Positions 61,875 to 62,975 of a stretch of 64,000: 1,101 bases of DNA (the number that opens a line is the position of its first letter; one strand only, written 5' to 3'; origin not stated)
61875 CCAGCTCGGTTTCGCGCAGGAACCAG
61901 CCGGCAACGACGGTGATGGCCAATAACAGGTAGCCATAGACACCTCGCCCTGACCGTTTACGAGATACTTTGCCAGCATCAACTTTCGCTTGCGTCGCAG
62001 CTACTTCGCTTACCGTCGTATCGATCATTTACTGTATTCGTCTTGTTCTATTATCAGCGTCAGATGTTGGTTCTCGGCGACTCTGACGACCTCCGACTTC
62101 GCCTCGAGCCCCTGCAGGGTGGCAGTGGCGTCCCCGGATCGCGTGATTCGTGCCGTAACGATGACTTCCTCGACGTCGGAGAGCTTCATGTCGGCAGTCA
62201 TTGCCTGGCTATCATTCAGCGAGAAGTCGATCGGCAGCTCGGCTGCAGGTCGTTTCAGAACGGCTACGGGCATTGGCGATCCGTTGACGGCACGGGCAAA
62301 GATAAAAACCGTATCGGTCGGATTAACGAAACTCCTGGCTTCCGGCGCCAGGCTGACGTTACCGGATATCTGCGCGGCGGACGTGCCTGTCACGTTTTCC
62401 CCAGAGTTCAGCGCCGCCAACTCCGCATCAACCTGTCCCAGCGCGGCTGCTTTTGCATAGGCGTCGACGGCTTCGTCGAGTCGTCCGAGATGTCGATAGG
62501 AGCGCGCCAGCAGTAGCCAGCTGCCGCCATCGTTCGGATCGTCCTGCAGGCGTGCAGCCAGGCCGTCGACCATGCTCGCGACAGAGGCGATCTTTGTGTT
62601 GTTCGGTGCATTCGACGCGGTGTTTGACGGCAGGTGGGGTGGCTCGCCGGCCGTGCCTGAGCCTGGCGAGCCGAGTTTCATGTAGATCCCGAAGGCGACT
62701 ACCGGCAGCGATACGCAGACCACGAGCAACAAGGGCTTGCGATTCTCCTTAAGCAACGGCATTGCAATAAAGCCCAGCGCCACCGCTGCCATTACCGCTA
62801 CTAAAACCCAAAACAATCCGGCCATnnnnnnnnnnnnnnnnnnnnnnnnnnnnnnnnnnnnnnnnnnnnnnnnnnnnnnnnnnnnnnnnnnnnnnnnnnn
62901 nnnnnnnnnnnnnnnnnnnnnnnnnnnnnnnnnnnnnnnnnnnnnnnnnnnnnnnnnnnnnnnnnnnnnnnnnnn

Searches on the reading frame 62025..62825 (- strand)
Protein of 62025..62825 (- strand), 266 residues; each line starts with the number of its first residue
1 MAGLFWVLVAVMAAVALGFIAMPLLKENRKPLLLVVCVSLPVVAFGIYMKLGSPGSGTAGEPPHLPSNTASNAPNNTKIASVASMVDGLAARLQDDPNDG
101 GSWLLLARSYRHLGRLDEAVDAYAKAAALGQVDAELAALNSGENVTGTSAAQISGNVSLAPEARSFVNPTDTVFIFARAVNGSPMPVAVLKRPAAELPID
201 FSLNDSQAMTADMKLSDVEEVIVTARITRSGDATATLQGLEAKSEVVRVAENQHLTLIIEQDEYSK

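Call 8: search_protein_families(library=pfam, proteins=[window:62025-62825:-], max_evalue=1)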
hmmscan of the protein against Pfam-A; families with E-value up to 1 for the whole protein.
window:62025-62825:- (266 aa): 17 families
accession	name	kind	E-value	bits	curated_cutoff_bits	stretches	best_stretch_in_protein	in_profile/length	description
PF23892.1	Ig_CycH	-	2.1e-31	108.3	27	1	154-260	2-108/108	Cytochrome c-type biogenesis protein H Ig-like domain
PF23914.1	TPR_CcmH_CycH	-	7.1e-08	32.9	42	1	69-135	19-85/158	Cytochrome c-type biogenesis protein H TPR domain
PF07719.23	TPR_2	-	9.6e-05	22.7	27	1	103-129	4-30/34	Tetratricopeptide repeat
PF14559.12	TPR_19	-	0.0002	22.1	25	1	93-139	18-64/68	Tetratricopeptide repeat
PF13431.12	TPR_17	-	0.00033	21.1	24.4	1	94-120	7-33/34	Tetratricopeptide repeat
PF13432.12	TPR_16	-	0.00037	21.3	32.7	1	93-130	25-61/65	Tetratricopeptide repeat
PF13181.12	TPR_8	-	0.00055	20.3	25.7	1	102-127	3-28/34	Tetratricopeptide repeat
PF00515.34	TPR_1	-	0.00095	19.3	27.8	1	103-127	4-28/34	Tetratricopeptide repeat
PF13176.12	TPR_7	-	0.001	19.4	27.9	1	102-129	1-28/36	Tetratricopeptide repeat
PF13428.12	TPR_14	-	0.0019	19.1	23.5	1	102-134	3-35/44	Tetratricopeptide repeat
PF13424.12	TPR_12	-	0.0028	18.3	30.1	1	103-130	6-33/77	Tetratricopeptide repeat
PF13174.12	TPR_6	-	0.011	16.7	26.3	1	103-126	3-26/33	Tetratricopeptide repeat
PF13414.12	TPR_11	-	0.05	13.7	26.8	1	108-130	2-24/42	TPR repeat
PF07721.20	TPR_4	-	0.058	14.5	27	1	103-122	4-23/26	Tetratricopeptide repeat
PF13374.12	TPR_10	-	0.065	13.7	27.5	1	106-129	8-31/42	Tetratricopeptide repeat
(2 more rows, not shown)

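Call 9: search_protein_families(library=ncbifam, proteins=[window:62025-62825:-], max_evalue=1)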
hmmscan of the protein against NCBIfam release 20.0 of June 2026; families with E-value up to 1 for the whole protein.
window:62025-62825:- (266 aa): 3 families
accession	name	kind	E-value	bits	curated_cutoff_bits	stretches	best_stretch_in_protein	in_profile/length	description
TIGR03142.1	cytochro_ccmI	equivalog_domain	9e-06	26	29.3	2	4-30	1-27/118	c-type cytochrome biogenesis protein CcmI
NF052415.1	T3SS_chap_SctY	equivalog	0.0033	17.9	70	1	78-125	55-102/106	type III secretion apparatus assembly chaperone SctY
TIGR02521.1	type_IV_pilW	equivalog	0.02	14.5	154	1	92-135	57-100/234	type IV pilus biogenesis/stability protein PilW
